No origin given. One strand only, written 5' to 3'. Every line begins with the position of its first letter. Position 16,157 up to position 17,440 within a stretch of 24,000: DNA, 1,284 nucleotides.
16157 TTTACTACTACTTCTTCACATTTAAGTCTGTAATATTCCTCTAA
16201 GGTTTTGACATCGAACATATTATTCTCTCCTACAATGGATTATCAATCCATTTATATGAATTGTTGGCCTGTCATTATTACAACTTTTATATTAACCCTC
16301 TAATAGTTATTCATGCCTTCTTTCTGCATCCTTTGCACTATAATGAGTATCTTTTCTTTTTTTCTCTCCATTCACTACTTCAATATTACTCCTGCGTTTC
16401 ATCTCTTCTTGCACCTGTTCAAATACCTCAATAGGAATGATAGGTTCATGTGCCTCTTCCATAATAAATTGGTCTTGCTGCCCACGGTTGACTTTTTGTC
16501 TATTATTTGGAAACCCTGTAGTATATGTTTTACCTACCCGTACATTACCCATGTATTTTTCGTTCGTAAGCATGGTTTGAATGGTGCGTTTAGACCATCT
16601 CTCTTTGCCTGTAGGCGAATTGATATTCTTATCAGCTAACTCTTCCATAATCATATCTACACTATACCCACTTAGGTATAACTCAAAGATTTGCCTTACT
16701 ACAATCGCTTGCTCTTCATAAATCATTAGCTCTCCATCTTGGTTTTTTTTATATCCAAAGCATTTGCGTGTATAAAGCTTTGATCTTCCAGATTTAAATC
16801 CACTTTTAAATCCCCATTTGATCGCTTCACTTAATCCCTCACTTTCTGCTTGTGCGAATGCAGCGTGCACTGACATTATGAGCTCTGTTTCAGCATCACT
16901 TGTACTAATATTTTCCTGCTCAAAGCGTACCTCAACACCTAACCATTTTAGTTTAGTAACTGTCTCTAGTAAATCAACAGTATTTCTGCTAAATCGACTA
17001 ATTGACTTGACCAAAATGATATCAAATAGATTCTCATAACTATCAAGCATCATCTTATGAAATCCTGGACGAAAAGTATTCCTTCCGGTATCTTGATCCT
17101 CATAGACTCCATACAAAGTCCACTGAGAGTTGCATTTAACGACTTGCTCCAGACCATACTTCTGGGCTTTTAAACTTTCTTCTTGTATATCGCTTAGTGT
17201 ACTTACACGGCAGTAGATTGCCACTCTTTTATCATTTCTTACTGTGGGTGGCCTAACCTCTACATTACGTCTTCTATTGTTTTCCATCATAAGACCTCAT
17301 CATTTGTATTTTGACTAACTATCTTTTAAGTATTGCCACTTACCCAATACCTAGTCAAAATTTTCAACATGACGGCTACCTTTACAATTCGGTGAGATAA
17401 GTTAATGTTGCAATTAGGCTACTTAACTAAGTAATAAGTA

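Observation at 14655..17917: Diverged direct duplication of the rlmD 3' end and its downstream region brackets a 2.5-kb recombinase module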

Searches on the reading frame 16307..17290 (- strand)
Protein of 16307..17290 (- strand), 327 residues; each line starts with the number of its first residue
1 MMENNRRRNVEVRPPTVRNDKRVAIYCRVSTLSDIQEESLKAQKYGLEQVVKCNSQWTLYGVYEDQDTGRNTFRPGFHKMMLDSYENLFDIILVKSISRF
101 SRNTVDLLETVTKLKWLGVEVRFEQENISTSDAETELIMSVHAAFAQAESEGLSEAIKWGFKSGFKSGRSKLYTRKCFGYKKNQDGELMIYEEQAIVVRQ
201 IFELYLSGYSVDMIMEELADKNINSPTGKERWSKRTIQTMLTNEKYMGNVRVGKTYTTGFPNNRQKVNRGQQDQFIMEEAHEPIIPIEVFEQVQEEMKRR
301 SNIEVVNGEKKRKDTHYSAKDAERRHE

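Call 4: search_protein_families(library=pfam, proteins=[window:16307-17290:-], max_evalue=0.01)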
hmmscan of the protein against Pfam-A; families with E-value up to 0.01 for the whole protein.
window:16307-17290:- (327 aa): 2 families
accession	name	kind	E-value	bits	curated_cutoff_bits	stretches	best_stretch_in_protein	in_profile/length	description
PF00239.26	Resolvase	-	5.9e-30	104.7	23.3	1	23-169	1-144/145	Resolvase, N terminal domain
PF07508.19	Recombinase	-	2.1e-27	95.8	21.1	1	192-300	1-102/102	Recombinase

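Call 13: find_homologous_proteins(query=window:16307-17290:-)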
Query window:16307-17290:- (327 aa): 7787 proteins with E <= 0.001 among 8000 candidates; the best 120 are listed.
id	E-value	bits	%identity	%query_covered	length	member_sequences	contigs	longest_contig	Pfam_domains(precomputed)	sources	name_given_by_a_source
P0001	2.9e-214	728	100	100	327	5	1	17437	PF07508.20,PF00239.27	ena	-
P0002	5.9e-148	510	73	98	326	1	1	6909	PF07508.20,PF00239.27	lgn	-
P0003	7.7e-147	507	72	99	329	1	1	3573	PF07508.20,PF00239.27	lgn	-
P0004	2.5e-145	502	72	98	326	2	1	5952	PF07508.20,PF00239.27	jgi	-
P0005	8.6e-141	487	68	98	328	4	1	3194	PF07508.20,PF00239.27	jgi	-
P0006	1.0e-137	477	67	96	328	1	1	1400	PF07508.20,PF00239.27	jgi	-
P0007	1.1e-137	477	67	95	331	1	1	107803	PF07508.20,PF00239.27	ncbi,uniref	ncbi:recombinase family protein [Clostridium sp.]|uniref:recombinase family protein n=1 Tax=Clostrid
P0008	4.7e-137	475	65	100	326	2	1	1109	PF07508.20,PF00239.27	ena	-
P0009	1.8e-135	469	65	96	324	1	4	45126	PF07508.20,PF00239.27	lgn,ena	-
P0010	1.7e-134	466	66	98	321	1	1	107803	PF07508.20,PF00239.27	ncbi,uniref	ncbi:recombinase family protein [Clostridium sp.]|uniref:recombinase family protein n=1 Tax=Clostrid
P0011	3.7e-134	465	65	96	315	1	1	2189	PF07508.20,PF00239.27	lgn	-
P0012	1.9e-133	463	65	99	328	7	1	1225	PF07508.20,PF00239.27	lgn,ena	-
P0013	1.2e-132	460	63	100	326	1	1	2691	PF07508.20,PF00239.27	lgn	-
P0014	7.1e-132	458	63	99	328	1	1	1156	PF07508.20,PF00239.27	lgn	-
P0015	7.4e-132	458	65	97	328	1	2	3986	PF07508.20,PF00239.27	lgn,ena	-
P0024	3.4e-125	436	62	100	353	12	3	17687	PF07508.20,PF00239.27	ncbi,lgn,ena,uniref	ncbi:recombinase family protein [Zhenhengia sp.]|uniref:recombinase family protein n=1 Tax=Zhenhengi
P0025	3.5e-125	436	65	92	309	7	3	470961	PF07508.20,PF00239.27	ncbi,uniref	ncbi:recombinase family protein [Clostridium sporogenes]|uniref:recombinase family protein n=1 Tax=C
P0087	1.7e-111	391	58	94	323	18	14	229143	PF07508.20,PF00239.27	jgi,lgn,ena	jgi:site-specific DNA recombinase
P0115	5.5e-88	313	49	95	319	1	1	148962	PF07508.20,PF00239.27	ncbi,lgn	-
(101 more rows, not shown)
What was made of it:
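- Over 100 clusters are about 325 aa (call 13).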

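Call 14: search_dna_similar(query=window:16307-17290:-, collection=phages, mode=protein, max_rows=25)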
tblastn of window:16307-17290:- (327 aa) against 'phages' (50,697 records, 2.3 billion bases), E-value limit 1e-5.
Records with a match: 571; places in all: 772; records where one place covers at least 80% of the query: 436.
Best place of each record, by identity: <60% 571.
By first word of the organism name: Streptococcus 159; Staphylococcus 92; Bacteriophage 75; Bacillus 54; Paenibacillus 17; Clostridium 14; Enterococcus 14; Lactococcus 12; phage 11; Faecalibacterium 10; and 50 more.
By host as written in the record: - 113; Staphylococcus aureus 34; Enterococcus faecalis 14; Bacillus anthracis 14; Streptococcus suis 11; Paenibacillus larvae 10; Staphylococcus epidermidis 9; Faecalibacterium prausnitzii 8; and 245 more.
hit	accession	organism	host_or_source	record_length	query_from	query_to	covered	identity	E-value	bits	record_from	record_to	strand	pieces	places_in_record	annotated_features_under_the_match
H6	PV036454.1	Christensenellales phage IMGVR 15666929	Christensenellales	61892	21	321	92%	40.9%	4e-60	213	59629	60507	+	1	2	hypothetical protein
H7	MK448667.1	Streptococcus phage Javan105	Streptococcus constellatus C232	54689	22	322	92%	40.8%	2e-56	202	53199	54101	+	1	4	site-specific recombinase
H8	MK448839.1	Streptococcus phage Javan102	Streptococcus constellatus C1050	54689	22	322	92%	40.8%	2e-56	202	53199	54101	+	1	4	site-specific recombinase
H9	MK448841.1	Streptococcus phage Javan108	Streptococcus constellatus C818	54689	22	322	92%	40.8%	2e-56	202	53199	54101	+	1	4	site-specific recombinase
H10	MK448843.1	Streptococcus phage Javan112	Streptococcus constellatus SK1060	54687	22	322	92%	40.8%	2e-56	202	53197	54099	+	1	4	site-specific recombinase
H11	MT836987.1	Bacteriophage sp.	human fecal samples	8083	22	322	92%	40.7%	4e-60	213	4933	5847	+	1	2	record has no annotation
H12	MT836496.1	Bacteriophage sp.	human fecal samples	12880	22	319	91%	40.9%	7e-62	218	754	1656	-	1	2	record has no annotation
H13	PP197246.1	Terrisporobacter phage TPDSL_ph1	Terrisporobacter petrolearius DSL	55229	22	322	92%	39.3%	4e-57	204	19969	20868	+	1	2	integrase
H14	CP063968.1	Clostridium phage CWou-2020b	Clostridium botulinum BKT2873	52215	21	319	91%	39.5%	4e-60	213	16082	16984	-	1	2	recombinase family protein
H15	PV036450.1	Ruminococcus phage NatCom_38182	Ruminococcus bicirculans (ex Liu et al. ...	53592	22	318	91%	39.8%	7e-58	206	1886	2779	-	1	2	hypothetical protein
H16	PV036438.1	Oscillospiraceae phage NatCom_27610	Oscillospiraceae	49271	21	303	87%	41.8%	2e-63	223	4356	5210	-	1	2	hypothetical protein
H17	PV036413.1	Acutalibacteraceae phage NatCom_991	Acutalibacteraceae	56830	21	303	87%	41.8%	2e-62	220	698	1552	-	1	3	hypothetical protein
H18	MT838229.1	Bacteriophage sp.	human fecal samples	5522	22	322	92%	38.9%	1e-58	208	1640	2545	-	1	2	record has no annotation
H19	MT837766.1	Bacteriophage sp.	human fecal samples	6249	22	322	92%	38.9%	5e-58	207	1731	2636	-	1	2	record has no annotation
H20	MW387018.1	Gardnerella phage vB_Gva_AB1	Gardnerella vaginalis P680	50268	22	322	92%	38.9%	3e-57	205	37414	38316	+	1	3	recombinase family protein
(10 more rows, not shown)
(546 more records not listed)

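Call 15: find_encoding_contigs(protein=P0007, flank=10000, max_places=3)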
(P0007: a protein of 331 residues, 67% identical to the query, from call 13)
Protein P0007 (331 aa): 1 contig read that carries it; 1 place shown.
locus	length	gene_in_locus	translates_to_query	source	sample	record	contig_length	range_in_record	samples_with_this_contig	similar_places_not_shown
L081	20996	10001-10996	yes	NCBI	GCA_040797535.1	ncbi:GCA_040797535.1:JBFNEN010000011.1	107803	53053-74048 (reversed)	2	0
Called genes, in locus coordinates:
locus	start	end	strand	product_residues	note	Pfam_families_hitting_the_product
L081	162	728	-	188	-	PF00440:TetR_N, PF14278:TetR_C_8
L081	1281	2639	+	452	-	PF01938:TRAM (weak), PF05958:tRNA_U5-meth_tr, PF01555:N6_N4_Mtase (weak), PF03602:Cons_hypoth95 (weak), PF05175:MTS, PF09445:Methyltransf_15 (weak), PF13649:Methyltransf_25 (weak), PF13847:Methyltransf_31, +1 more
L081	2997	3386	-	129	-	-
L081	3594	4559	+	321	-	PF00239:Resolvase, PF07508:Recombinase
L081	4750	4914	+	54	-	-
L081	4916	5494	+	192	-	PF06414:Zeta_toxin (weak)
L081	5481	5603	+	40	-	-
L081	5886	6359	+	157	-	-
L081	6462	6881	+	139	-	PF00872:Transposase_mut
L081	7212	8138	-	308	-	PF22819:TcaA_5th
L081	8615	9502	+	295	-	-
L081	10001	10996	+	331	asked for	PF00239:Resolvase, PF07508:Recombinase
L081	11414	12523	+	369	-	PF09566:RE_SacI_N (weak)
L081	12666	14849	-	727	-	PF00145:DNA_methylase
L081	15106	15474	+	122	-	PF00293:NUDIX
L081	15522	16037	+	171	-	PF11667:DUF3267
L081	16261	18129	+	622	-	-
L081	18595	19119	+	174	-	PF04545:Sigma70_r4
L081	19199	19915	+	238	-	PF08346:AntA, PF03374:ANT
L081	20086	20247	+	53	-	-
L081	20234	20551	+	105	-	-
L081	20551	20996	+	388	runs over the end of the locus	PF10926:DUF2800, PF12705:PDDEXK_1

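Call 16: find_encoding_contigs(protein=P0002, flank=10000, max_places=3)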
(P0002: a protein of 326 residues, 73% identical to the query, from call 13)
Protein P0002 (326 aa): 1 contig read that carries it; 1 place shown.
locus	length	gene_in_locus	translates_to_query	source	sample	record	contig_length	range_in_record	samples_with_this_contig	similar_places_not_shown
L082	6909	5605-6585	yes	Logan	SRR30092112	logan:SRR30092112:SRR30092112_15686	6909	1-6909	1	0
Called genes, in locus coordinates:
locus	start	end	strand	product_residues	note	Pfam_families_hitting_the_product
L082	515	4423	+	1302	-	PF00553:CBM_2, PF00942:CBM_3, PF19872:DUF6345 (faint)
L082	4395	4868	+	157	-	-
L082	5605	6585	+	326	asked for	PF00239:Resolvase, PF07508:Recombinase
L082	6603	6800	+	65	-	PF13443:HTH_26 (faint)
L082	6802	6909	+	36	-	?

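Call 17: find_encoding_contigs(protein=P0024, flank=10000, max_places=4)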
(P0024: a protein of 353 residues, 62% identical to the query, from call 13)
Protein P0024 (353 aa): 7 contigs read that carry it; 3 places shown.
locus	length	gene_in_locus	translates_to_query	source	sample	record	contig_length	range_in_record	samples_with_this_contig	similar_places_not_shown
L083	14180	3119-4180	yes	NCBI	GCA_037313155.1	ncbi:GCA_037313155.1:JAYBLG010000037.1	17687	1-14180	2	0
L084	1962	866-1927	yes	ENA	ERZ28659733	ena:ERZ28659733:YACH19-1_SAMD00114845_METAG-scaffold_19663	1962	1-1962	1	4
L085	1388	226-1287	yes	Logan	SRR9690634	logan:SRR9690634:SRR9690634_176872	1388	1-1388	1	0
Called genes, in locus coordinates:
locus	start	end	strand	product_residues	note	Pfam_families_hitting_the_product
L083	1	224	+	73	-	PF12641:Flavodoxin_3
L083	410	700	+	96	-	-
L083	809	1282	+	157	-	-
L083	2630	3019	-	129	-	-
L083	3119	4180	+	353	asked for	PF00239:Resolvase, PF07508:Recombinase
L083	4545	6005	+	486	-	PF12161:HsdM_N, PF02384:N6_Mtase, PF20473:MmeI_Mtase (faint), PF07669:Eco57I (weak)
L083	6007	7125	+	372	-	PF01420:Methylase_S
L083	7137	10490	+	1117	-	PF13643:DUF4145 (weak), PF04313:HSDR_N (weak), PF00270:DEAD, PF04851:ResIII, PF18766:SWI2_SNF2, PF00271:Helicase_C (weak), PF08463:EcoEI_R_C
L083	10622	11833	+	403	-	-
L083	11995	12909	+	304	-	PF14253:AbiH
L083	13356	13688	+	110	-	-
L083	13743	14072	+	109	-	-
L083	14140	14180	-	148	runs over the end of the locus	PF06114:Peptidase_M78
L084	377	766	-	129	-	-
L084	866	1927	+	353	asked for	PF00239:Resolvase, PF07508:Recombinase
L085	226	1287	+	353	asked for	PF00239:Resolvase, PF07508:Recombinase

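Call 26: find_encoding_contigs(protein=window:16307-17290:-, flank=10000, max_places=10)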
Protein window:16307-17290:- (327 aa): 13 contigs read that carry it; 10 places shown.
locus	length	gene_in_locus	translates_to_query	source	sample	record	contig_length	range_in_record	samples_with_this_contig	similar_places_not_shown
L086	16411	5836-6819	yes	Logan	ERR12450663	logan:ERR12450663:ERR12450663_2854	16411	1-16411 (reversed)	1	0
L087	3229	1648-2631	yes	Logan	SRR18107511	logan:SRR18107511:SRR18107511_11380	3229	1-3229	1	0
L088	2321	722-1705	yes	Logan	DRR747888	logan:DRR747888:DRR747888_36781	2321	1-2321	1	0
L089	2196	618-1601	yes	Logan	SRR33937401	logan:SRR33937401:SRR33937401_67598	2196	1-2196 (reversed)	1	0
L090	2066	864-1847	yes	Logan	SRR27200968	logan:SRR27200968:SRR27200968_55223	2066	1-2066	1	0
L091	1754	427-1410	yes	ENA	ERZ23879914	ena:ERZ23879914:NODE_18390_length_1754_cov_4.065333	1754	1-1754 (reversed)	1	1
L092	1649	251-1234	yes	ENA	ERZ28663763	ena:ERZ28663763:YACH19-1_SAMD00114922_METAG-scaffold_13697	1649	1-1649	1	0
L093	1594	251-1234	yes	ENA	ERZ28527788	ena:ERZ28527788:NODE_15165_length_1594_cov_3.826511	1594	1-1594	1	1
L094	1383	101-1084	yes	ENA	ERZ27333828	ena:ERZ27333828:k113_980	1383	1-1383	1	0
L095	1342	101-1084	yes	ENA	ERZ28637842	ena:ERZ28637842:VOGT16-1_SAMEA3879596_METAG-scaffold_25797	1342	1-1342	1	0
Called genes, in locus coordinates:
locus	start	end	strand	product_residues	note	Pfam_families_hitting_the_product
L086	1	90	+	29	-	?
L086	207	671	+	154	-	PF00583:Acetyltransf_1, PF13673:Acetyltransf_10, PF13508:Acetyltransf_7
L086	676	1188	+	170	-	-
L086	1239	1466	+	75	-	-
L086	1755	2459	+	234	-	PF04256:DUF434, PF18481:DUF5616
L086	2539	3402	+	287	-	-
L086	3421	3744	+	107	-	-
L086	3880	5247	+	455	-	PF05958:tRNA_U5-meth_tr, PF05175:MTS, PF02475:TRM5-TYW2_MTfase (weak), PF09445:Methyltransf_15 (weak), PF13847:Methyltransf_31, PF13649:Methyltransf_25 (weak)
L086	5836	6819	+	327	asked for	PF00239:Resolvase, PF07508:Recombinase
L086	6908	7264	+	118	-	-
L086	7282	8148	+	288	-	-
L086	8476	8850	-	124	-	-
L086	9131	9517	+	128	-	-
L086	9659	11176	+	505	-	PF12161:HsdM_N, PF02384:N6_Mtase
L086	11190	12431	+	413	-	PF01420:Methylase_S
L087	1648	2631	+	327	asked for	PF00239:Resolvase, PF07508:Recombinase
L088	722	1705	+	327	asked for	PF00239:Resolvase, PF07508:Recombinase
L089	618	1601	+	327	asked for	PF00239:Resolvase, PF07508:Recombinase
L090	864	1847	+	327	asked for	PF00239:Resolvase, PF07508:Recombinase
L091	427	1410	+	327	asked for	PF00239:Resolvase, PF07508:Recombinase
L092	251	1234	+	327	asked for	PF00239:Resolvase, PF07508:Recombinase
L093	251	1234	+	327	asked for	PF00239:Resolvase, PF07508:Recombinase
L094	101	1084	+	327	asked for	PF00239:Resolvase, PF07508:Recombinase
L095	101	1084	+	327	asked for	PF00239:Resolvase, PF07508:Recombinase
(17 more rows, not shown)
